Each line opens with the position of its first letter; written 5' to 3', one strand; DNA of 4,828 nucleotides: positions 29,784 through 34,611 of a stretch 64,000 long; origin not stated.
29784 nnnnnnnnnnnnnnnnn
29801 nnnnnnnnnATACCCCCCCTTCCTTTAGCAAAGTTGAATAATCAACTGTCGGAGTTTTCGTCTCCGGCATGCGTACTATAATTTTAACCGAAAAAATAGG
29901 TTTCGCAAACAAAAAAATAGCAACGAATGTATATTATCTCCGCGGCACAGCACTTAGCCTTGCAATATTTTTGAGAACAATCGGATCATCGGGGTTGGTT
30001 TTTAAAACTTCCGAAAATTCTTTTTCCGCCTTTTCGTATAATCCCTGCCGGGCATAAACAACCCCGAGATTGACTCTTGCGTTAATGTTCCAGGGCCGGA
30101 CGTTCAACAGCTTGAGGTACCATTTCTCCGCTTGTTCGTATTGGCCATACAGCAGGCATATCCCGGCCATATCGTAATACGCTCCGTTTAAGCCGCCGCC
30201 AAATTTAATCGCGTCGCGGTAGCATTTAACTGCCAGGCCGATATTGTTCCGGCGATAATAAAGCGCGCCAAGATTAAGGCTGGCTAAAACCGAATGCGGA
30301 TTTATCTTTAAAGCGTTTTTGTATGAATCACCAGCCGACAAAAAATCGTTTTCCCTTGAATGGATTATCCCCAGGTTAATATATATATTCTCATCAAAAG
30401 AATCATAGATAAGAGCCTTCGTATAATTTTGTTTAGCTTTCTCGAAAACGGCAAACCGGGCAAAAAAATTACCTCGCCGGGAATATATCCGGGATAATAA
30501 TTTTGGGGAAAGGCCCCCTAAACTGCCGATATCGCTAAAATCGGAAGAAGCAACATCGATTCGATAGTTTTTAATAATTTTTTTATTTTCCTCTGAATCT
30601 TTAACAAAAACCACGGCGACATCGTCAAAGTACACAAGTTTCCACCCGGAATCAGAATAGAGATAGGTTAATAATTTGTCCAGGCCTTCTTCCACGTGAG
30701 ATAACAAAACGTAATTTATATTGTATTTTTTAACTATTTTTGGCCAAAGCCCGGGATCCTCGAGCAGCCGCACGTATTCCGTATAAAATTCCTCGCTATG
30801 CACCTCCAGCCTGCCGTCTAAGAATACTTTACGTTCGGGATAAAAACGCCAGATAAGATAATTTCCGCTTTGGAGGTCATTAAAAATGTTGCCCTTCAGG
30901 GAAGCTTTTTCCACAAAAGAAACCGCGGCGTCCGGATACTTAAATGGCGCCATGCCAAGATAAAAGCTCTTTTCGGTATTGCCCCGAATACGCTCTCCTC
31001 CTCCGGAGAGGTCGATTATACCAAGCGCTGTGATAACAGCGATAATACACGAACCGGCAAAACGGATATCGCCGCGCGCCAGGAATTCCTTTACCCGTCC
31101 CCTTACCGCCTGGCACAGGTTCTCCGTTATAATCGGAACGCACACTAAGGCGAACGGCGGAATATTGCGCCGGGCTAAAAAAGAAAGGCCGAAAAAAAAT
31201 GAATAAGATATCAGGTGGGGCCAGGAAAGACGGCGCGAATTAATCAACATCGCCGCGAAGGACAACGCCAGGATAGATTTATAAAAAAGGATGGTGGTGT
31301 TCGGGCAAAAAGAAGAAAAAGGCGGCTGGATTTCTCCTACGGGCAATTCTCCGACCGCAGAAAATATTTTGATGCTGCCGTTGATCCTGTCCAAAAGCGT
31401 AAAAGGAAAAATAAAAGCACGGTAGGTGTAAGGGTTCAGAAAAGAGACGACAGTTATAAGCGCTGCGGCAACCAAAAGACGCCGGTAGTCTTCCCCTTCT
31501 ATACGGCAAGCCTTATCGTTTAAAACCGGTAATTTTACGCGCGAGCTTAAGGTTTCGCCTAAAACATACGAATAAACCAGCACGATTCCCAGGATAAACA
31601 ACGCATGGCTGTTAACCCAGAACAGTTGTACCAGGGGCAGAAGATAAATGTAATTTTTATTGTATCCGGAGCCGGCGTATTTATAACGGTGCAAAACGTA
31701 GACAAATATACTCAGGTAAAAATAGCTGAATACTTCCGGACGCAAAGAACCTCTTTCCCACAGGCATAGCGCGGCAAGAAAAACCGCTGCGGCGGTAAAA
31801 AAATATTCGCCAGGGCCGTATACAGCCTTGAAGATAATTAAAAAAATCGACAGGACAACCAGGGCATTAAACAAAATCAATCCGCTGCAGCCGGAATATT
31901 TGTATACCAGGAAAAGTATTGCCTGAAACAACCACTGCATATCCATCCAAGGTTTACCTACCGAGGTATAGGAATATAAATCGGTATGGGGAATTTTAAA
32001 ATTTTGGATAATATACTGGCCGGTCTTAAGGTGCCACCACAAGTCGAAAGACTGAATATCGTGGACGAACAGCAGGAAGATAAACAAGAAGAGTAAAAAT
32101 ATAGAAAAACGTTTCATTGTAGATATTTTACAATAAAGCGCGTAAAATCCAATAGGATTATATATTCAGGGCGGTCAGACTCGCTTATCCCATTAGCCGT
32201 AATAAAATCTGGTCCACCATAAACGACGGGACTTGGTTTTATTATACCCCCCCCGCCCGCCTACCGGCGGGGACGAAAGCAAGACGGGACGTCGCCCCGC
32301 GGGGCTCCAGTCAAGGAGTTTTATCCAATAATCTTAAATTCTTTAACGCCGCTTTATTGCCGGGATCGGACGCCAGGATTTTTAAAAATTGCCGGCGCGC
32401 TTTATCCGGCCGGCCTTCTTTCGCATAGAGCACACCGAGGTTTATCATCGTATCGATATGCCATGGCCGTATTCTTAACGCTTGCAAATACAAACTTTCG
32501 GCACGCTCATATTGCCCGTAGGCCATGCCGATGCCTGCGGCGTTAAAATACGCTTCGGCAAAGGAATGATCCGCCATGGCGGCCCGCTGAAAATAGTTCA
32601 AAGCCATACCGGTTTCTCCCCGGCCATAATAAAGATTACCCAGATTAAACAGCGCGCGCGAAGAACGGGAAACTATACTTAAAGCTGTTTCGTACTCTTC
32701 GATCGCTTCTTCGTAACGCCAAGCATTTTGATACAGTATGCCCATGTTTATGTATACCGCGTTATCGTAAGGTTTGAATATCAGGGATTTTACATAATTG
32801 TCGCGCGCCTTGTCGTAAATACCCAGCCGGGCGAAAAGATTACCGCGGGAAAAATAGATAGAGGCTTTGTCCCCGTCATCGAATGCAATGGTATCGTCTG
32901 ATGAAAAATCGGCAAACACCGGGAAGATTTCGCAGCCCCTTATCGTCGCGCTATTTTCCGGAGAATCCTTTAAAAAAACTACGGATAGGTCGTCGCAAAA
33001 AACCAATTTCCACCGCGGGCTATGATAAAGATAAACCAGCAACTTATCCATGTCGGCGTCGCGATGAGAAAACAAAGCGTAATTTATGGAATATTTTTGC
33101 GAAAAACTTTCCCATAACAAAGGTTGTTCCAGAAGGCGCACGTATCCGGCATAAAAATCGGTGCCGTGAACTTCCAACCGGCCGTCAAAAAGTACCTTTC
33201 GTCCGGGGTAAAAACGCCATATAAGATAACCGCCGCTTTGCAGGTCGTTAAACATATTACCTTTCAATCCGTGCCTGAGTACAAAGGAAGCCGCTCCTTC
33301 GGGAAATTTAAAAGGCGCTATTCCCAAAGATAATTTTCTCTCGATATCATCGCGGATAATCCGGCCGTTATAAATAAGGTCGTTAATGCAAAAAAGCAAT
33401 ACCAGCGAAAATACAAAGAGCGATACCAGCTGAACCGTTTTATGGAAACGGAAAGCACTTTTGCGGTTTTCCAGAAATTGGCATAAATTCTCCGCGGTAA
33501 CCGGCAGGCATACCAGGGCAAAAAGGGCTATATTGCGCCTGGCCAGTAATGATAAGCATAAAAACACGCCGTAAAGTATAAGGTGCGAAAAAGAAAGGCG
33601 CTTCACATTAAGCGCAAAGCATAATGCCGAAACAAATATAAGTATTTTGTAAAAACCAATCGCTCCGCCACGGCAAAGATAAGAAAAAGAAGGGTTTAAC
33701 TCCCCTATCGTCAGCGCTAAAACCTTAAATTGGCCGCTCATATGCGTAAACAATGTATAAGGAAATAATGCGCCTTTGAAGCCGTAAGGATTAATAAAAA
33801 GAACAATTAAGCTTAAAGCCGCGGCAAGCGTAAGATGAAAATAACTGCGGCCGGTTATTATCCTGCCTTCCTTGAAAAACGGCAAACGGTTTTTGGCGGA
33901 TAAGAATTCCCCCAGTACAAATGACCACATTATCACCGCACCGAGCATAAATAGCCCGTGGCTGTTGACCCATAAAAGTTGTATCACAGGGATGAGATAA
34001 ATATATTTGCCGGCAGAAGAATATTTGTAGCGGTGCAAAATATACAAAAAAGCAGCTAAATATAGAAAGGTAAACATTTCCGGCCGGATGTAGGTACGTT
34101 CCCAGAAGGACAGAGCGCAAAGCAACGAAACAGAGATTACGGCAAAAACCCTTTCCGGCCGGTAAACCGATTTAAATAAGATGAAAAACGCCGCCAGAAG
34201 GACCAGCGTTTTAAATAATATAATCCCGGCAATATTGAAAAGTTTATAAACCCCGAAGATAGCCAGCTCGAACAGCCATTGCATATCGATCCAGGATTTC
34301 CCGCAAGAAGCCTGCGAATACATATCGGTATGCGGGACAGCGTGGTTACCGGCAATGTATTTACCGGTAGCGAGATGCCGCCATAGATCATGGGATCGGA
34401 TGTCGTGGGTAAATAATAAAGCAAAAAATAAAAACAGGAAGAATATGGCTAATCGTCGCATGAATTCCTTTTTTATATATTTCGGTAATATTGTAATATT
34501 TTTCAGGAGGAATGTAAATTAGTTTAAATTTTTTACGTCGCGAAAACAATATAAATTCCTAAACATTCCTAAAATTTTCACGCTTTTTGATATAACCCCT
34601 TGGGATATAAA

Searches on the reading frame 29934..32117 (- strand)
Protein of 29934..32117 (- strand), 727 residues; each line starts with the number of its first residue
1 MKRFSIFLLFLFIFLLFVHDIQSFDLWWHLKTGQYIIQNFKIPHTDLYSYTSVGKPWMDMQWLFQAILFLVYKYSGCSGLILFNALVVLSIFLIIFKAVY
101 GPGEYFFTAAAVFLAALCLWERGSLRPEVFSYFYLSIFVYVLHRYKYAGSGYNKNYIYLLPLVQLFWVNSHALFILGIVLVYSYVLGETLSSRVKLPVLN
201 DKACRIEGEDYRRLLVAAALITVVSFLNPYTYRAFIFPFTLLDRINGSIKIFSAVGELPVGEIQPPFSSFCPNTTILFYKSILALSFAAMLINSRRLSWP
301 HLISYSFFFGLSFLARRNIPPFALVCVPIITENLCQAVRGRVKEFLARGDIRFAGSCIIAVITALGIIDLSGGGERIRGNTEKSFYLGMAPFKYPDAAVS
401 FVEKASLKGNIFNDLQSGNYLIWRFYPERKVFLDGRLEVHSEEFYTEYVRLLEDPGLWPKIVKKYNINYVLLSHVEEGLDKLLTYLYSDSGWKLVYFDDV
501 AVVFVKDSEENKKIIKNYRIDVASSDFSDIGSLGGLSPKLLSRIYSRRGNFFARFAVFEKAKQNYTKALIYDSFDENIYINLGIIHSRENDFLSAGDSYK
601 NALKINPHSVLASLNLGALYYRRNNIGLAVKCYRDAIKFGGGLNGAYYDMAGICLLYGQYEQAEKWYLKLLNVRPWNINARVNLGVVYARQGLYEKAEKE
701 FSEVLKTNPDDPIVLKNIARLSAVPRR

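Call 57: search_protein_families(library=ncbifam, proteins=[window:29934-32117:-], max_evalue=1e-10)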
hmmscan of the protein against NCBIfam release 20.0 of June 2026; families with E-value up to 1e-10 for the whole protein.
window:29934-32117:- (727 aa): 4 families
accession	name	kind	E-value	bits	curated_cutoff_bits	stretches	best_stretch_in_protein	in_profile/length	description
TIGR02917.1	PEP_TPR_lipo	equivalog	6.9e-17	60.6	312.2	1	616-721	709-813/899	XrtA/PEP-CTERM system TPR-repeat protein PrsT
NF040959.1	MamA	equivalog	1.2e-11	44.5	200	0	647-712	74-139/204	magnetosome protein MamA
TIGR02521.1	type_IV_pilW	equivalog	2.1e-11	43.8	154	0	558-673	47-164/234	type IV pilus biogenesis/stability protein PilW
TIGR00990.1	3a0801s09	subfamily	5.5e-11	41.8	757.25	0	536-638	360-461/615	mitochondrial import receptor subunit TOM70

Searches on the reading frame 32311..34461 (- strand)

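Call 57: search_protein_families(library=ncbifam, proteins=[window:32311-34461:-], max_evalue=1e-10)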
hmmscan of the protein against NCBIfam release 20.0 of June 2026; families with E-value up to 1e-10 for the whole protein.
window:32311-34461:- (716 aa): 6 families
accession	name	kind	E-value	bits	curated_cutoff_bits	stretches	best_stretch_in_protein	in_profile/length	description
TIGR02917.1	PEP_TPR_lipo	equivalog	1.6e-16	59.4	312.2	0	637-711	467-541/899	XrtA/PEP-CTERM system TPR-repeat protein PrsT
TIGR02521.1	type_IV_pilW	equivalog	2.2e-14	53.6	154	0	670-710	136-176/234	type IV pilus biogenesis/stability protein PilW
NF047507.1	TPR_BatC_Lepto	exception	2.5e-14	53.3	175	0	574-671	31-132/214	TPR repeat-containing protein BatC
NF040959.1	MamA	equivalog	2.1e-12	46.9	200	0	530-627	102-199/204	magnetosome protein MamA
NF008391.2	PRK11189.1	equivalog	3.1e-12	46.6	250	0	527-622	59-154/297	lipoprotein NlpI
NF002725.1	PRK02603.1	equivalog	7.7e-12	45.6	143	0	532-621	34-126/173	photosystem I assembly protein Ycf3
